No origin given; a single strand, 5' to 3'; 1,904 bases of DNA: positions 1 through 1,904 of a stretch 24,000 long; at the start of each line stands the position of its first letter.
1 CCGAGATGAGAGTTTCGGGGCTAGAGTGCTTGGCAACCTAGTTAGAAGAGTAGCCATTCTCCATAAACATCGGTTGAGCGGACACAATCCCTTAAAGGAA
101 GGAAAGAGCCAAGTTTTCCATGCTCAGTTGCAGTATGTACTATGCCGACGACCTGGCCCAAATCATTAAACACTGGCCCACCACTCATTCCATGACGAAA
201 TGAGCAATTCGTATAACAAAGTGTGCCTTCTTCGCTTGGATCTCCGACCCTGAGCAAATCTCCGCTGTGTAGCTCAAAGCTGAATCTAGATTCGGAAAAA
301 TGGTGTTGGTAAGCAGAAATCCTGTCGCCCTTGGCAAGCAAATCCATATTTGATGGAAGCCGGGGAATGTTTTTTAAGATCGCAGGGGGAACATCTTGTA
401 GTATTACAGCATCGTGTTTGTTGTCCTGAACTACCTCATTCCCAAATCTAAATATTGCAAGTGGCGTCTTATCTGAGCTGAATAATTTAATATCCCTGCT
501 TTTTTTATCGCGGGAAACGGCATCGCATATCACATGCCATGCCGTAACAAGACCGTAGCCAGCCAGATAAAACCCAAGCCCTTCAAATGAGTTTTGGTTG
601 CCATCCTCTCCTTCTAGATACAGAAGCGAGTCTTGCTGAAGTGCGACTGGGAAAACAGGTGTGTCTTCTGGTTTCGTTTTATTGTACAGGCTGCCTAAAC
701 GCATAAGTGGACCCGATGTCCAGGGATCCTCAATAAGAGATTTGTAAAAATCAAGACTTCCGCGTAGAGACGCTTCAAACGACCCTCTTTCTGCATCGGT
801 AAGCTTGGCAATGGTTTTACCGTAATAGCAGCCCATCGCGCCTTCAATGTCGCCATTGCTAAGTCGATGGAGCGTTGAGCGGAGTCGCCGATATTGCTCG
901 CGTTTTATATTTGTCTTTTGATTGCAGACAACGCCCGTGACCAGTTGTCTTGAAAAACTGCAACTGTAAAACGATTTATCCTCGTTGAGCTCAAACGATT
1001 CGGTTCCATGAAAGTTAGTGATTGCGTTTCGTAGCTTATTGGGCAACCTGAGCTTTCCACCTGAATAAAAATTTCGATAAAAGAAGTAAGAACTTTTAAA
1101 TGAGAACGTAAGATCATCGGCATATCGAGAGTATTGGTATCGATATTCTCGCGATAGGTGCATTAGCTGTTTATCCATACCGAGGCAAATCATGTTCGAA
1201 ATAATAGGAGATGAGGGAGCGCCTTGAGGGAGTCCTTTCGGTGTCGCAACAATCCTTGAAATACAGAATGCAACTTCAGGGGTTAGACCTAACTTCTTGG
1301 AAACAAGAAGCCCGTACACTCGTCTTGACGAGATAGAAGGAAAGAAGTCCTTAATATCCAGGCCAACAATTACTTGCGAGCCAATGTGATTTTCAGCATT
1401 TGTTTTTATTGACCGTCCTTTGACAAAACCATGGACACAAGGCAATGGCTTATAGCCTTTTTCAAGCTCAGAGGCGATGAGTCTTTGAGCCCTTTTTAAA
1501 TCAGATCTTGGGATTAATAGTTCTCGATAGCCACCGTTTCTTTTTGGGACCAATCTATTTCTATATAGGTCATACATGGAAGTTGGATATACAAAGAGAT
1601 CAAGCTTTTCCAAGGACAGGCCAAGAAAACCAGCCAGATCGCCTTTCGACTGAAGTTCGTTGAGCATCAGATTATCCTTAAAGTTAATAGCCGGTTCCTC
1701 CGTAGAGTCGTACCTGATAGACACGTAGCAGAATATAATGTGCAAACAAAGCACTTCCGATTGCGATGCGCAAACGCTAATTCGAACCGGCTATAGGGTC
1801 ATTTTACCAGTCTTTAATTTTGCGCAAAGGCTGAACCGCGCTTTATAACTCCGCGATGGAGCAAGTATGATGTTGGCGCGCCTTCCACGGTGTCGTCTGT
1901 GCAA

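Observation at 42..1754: Retron-type reverse transcriptase fused to a trypsin-like serine protease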

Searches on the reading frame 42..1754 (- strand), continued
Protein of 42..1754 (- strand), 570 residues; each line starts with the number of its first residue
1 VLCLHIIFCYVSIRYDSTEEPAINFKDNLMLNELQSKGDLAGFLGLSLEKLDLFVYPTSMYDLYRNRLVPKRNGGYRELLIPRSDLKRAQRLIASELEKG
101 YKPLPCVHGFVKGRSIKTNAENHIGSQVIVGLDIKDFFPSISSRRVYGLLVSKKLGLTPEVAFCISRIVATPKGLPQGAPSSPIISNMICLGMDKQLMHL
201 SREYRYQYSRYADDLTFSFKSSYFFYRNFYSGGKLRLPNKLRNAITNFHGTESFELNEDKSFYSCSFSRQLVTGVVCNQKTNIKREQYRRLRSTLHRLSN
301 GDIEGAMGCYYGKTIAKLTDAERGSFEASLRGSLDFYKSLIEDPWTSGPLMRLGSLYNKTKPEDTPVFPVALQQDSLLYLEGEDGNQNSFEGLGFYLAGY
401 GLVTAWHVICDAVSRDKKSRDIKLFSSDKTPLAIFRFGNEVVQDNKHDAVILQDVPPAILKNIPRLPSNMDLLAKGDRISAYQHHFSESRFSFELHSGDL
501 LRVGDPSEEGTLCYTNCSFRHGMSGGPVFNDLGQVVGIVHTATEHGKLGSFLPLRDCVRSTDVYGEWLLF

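Call 62: predict_structure(alignment_id=A1)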
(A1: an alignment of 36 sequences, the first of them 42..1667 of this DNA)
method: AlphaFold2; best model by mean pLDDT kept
length: 541 residues; sequences in the alignment: 36
mean_pLDDT: 89.1   pTM: 0.75
mean pLDDT of the five models: 89.1, 88.4, 87.6, 86.8, 86.6
residues with pLDDT >= 90: 336; 70-90: 181; 50-70: 24; < 50: 0
segments of 3 or more residues with pLDDT < 50: none
pLDDT, mean of each block of 10 residues (from residue 1): 89 96 93 89 83 95 95 94 92 94 93 93 93 97 92 95 95 94 95 94 89 87 84 90 87 85 95 94 91 90 92 86 93 83 92 84 91 90 68 88 86 68 90 89 91 82 87 85 87 89 92 69 89 85 84
secondary structure, 60 per line:
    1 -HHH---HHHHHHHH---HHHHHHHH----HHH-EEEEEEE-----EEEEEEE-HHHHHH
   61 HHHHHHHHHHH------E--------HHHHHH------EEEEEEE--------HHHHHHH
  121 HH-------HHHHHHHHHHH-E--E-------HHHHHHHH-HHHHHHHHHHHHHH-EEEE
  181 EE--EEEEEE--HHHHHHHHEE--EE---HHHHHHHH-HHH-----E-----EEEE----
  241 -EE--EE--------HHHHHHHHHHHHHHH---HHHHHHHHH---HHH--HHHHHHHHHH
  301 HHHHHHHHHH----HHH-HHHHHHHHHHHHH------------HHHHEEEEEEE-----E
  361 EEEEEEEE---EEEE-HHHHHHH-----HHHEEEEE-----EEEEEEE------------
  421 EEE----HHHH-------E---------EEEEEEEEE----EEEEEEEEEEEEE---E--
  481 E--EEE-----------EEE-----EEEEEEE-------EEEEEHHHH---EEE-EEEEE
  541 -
elements in order: H8-15 H19-26 E35-41 E47-53 H55-71 H87-92 E99-105 H114-122 H130-140 H153-160 H162-175 E177-182 E185-190 H193-200 H210-217 E233-236 H256-270 H274-282 H291-310 H319-331 H344-347 E348-354 E360-368 E372-375 H377-383 E392-396 E402-408 E421-423 H428-431 E449-457 E462-474 E484-486 E498-500 E506-512 E520-524 H525-528 E532-534 E536-540

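Call 65: fold_search(model_id=the predicted structure, library=pdb)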
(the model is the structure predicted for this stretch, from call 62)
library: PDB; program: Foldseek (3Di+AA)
matches with E <= 10: 1761; with E <= 0.001: 614
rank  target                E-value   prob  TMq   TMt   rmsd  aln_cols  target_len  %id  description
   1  9lm3_E                1.5e-22  1.00  0.46  0.43   5.8       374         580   29  cryo-EM structure of retron Eco2 (released 2025-09-17)
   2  9i2f_C                1.0e-21  1.00  0.47  0.44   5.8       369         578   28  Cryo-EM structure of retron Eco2 (Ec67) (released 2026-02-04)
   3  9lm3_A                1.5e-21  1.00  0.47  0.44   5.8       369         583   29  cryo-EM structure of retron Eco2 (released 2025-09-17)
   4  9i2f_A                1.9e-21  1.00  0.47  0.44   5.8       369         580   29  Cryo-EM structure of retron Eco2 (Ec67) (released 2026-02-04)
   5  9s1f_A                5.8e-21  1.00  0.45  0.43   5.2       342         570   30  Cryo-EM structure of activated retron Eco2 (Ec67) (released 2026-02-18)
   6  7v9x_A                1.2e-17  1.00  0.44  0.72   4.2       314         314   29  Cryo-EM structure of E.coli retron-Ec86 in complex with its effector at 2.8 angstrom (released 2022-08-31)
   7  9kjx_A                1.5e-17  1.00  0.45  0.76   3.5       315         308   24  Cryo-EM structure of the Retron-Eco7 complex (state 1) (released 2025-11-12)
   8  7v9u_A                1.6e-16  1.00  0.43  0.72   4.2       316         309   28  Cryo-EM structure of E.coli retron-Ec86 (RT-msDNA-RNA) at 3.2 angstrom (released 2022-08-31)
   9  9nnb_B                7.0e-16  1.00  0.44  0.75   3.6       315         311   24  Cryo-EM structure of the Retron Ec78 complex, PtuA:PtuB:RT (4:2:1) (released 2025-10-08)
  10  9n69_E                8.6e-15  1.00  0.45  0.76   3.7       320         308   24  Structure of the retron IA complex with HNH nuclease in the "down" orientation (released 2025-04-23)
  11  9l7p_E                1.4e-14  1.00  0.43  0.71   4.4       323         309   23  Cryo-EM structure of retron Ec78 system complex (released 2025-12-10)
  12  9e8z_H                5.6e-14  1.00  0.41  0.70   4.9       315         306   25  4-component structure of retron Ec83 (released 2025-07-02)
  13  9vhe_A                1.0e-13  1.00  0.40  0.76   3.6       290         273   24  cryoEM structure of retron-Eco7 complex (released 2025-12-31)
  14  9lp9_A                3.5e-12  1.00  0.44  0.61   6.7       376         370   18  The cryo-EM structure of retron Eco8 in a standby state (released 2025-11-19)
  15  9p4k_E                5.9e-12  1.00  0.43  0.61   7.2       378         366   18  The structure of Retron Eco8-SSB complex (released 2025-11-12)
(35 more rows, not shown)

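Call 82: list_cluster_members(proteins=[window:42-1667:-, P0001])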
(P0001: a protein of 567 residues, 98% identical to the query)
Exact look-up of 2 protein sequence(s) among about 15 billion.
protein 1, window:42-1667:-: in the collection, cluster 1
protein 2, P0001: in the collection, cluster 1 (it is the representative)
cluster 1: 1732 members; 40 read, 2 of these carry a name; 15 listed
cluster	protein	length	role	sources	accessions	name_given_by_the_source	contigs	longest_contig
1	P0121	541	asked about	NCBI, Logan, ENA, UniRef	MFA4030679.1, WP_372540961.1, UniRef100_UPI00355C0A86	reverse transcriptase domain-containing protein [Collinsella aerofaciens] | reverse transcriptase domain-containing protein n=1 Tax=Collinsella aerofaciens ...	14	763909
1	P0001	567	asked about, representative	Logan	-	-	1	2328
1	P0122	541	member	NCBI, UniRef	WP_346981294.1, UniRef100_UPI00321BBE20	reverse transcriptase domain-containing protein [Collinsella aerofaciens] | reverse transcriptase domain-containing protein n=1 Tax=Collinsella aerofaciens ...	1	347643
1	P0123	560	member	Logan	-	-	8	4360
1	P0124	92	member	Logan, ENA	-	-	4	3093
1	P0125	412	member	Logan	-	-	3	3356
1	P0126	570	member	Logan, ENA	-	-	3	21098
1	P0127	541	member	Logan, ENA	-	-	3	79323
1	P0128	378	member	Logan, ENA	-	-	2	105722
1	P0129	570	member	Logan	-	-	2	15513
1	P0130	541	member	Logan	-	-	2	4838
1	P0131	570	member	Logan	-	-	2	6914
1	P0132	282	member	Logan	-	-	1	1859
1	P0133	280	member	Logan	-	-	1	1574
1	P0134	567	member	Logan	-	-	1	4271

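Call 85: search_protein_families(library=padloc, proteins=[L046:2980-4689:+, L020:809-2389:+, L024:3010-4632:+], max_evalue=1e-20)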
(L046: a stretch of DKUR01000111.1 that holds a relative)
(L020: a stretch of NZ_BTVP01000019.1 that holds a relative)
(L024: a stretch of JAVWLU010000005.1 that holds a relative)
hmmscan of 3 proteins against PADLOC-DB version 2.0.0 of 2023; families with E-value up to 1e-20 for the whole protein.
L046:2980-4689:+ (569 aa): 35 families (the best 25 are shown)
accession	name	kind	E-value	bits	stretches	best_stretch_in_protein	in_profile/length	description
PDLC02964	RT-Toprim_I-C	-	1.6e-246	817.4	1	1-562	1-553/554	single gene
PDLC02967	RT-Toprim_I-C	-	1.2e-241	801.2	1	1-561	1-548/549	single gene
PDLC02963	RT-Toprim_I-C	-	2.7e-172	572.2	1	5-562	9-549/552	single gene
PDLC02966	RT-Toprim_I-C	-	1.1e-170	566.9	1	5-565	14-555/568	single gene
PDLC02968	RT-Toprim_I-C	-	4.2e-97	324.2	1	10-560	2-527/529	single gene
PDLC02965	RT-Toprim_I-C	-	1.2e-96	322.7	1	10-560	2-527/529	single gene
PDLC02959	RT-Protease_XI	-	1.5e-96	322.3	1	2-297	4-303/510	single gene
PDLC02960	RT-Protease_XI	-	7.6e-96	320.1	1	2-274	2-268/506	single gene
PDLC02961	RT-TIR_XII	-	1.4e-95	319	1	3-359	11-371/475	single gene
PDLC02962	RT-TIR_XII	-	1.3e-93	312.5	1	3-403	11-366/478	single gene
PDLC02956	RT_XIII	-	6.2e-79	264.2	2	155-302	271-413/469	-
PDLC02946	RT_III-A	-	6e-68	227.4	1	7-263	35-273/330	-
PDLC02943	RT_III-A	-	2.3e-66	221.9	1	9-314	25-318/322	-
PDLC02955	RT_X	-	3.2e-64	214.9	1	14-298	5-269/272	-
PDLC02941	RT_II-A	-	1.8e-61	206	1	9-314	16-296/309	-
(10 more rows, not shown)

L020:809-2389:+ (526 aa): 34 families (the best 25 are shown)
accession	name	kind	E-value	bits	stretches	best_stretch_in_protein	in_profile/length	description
PDLC02960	RT-Protease_XI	-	4.5e-183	607.8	1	18-525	5-505/506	single gene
PDLC02959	RT-Protease_XI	-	5.5e-182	604.2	1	17-525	6-509/510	single gene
PDLC02961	RT-TIR_XII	-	1.2e-101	339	1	20-350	15-345/475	single gene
PDLC02962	RT-TIR_XII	-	4.8e-101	337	1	18-341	13-334/478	single gene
PDLC02965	RT-Toprim_I-C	-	8.7e-92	306.7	1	26-354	5-330/529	single gene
PDLC02968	RT-Toprim_I-C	-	9.4e-92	306.5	1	26-354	5-329/529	single gene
PDLC02956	RT_XIII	-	1.2e-78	263.2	1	17-334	111-426/469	-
PDLC02966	RT-Toprim_I-C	-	5.9e-76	254.1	1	24-318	20-319/568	single gene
PDLC02963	RT-Toprim_I-C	-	1.8e-75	252.6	1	23-318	14-314/552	single gene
PDLC02946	RT_III-A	-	1.5e-71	239.3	1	23-316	38-312/330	-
PDLC02967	RT-Toprim_I-C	-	6.7e-70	234.4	1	21-317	8-297/549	single gene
PDLC02943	RT_III-A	-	1.1e-69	232.8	1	25-321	28-306/322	-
PDLC02964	RT-Toprim_I-C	-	3.8e-67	225.2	1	21-317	8-298/554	single gene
PDLC02955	RT_X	-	1.1e-65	219.7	1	27-300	5-262/272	-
PDLC02942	RT_III-A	-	1e-64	216.8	1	24-320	47-324/341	-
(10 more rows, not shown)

L024:3010-4632:+ (540 aa): 34 families (the best 25 are shown)
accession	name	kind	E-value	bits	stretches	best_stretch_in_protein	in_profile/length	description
PDLC02959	RT-Protease_XI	-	6.5e-163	541.3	1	4-529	11-508/510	single gene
PDLC02960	RT-Protease_XI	-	4.9e-161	535.1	1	4-529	9-504/506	single gene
PDLC02961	RT-TIR_XII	-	1e-119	398.5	1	4-361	17-357/475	single gene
PDLC02962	RT-TIR_XII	-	1.4e-116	388.2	1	4-359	17-353/478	single gene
PDLC02968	RT-Toprim_I-C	-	1.4e-104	348.9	1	6-385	3-358/529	single gene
PDLC02965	RT-Toprim_I-C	-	5.3e-103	343.7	1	6-351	3-327/529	single gene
PDLC02966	RT-Toprim_I-C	-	5.4e-96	320.3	1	4-356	18-357/568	single gene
PDLC02963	RT-Toprim_I-C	-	9.4e-95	316.2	1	4-336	13-336/552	single gene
PDLC02967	RT-Toprim_I-C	-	1.6e-85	286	1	4-267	9-273/549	single gene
PDLC02964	RT-Toprim_I-C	-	3.5e-84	281.5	1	4-266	9-273/554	single gene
PDLC02956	RT_XIII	-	9.1e-71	237.2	1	4-335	116-427/469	-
PDLC02946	RT_III-A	-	5.1e-62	207.9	1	5-272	38-289/330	-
PDLC02941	RT_II-A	-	1.4e-56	189.9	1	5-313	17-278/309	-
PDLC02942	RT_III-A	-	1.6e-55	186.6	1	23-336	62-339/341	-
PDLC02943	RT_III-A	-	5.7e-55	184.5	1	5-273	26-279/322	-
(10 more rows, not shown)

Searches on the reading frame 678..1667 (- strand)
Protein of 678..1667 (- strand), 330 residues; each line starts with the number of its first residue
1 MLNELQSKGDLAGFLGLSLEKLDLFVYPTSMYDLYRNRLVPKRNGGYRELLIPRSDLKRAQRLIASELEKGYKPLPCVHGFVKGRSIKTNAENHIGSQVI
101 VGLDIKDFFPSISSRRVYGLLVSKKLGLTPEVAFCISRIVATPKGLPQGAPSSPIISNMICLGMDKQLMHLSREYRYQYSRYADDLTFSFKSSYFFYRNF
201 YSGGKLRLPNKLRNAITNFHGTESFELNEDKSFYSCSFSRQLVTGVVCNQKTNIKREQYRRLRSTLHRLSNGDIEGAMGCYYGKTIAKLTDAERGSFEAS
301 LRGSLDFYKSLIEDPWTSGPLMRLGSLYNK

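Call 78: search_protein_families(library=padloc, proteins=[window:678-1667:-], max_evalue=0.001)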
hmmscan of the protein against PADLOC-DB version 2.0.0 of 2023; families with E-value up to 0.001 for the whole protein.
window:678-1667:- (330 aa): 68 families (the best 25 are shown)
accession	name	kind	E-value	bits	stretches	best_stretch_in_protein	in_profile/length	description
PDLC02960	RT-Protease_XI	-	2.3e-89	298.7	1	2-310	3-299/506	single gene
PDLC02959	RT-Protease_XI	-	2.4e-89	298.6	1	2-310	5-302/510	single gene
PDLC02961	RT-TIR_XII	-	6.7e-87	290.4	1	4-310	13-311/475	single gene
PDLC02962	RT-TIR_XII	-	9.6e-87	289.8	1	3-310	12-312/478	single gene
PDLC02968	RT-Toprim_I-C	-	6.2e-80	267.5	1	10-307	3-288/529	single gene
PDLC02965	RT-Toprim_I-C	-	8.6e-80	267.1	1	10-307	3-288/529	single gene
PDLC02956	RT_XIII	-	4.8e-71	238.2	2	142-293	268-390/469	-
PDLC02966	RT-Toprim_I-C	-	7.4e-69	230.7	1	2-310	12-316/568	single gene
PDLC02963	RT-Toprim_I-C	-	1.8e-68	229.4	1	2-310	7-311/552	single gene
PDLC02967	RT-Toprim_I-C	-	4.3e-66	221.8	1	2-270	3-269/549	single gene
PDLC02964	RT-Toprim_I-C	-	5.2e-64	214.9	1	2-270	3-270/554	single gene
PDLC02946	RT_III-A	-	4.9e-63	211.3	1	13-268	42-278/330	-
PDLC02943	RT_III-A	-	3.2e-58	195.2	1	10-272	27-271/322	-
PDLC02941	RT_II-A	-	3.6e-55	185.3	1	4-272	12-263/309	-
PDLC02942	RT_III-A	-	1.1e-54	183.8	1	11-276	48-294/341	-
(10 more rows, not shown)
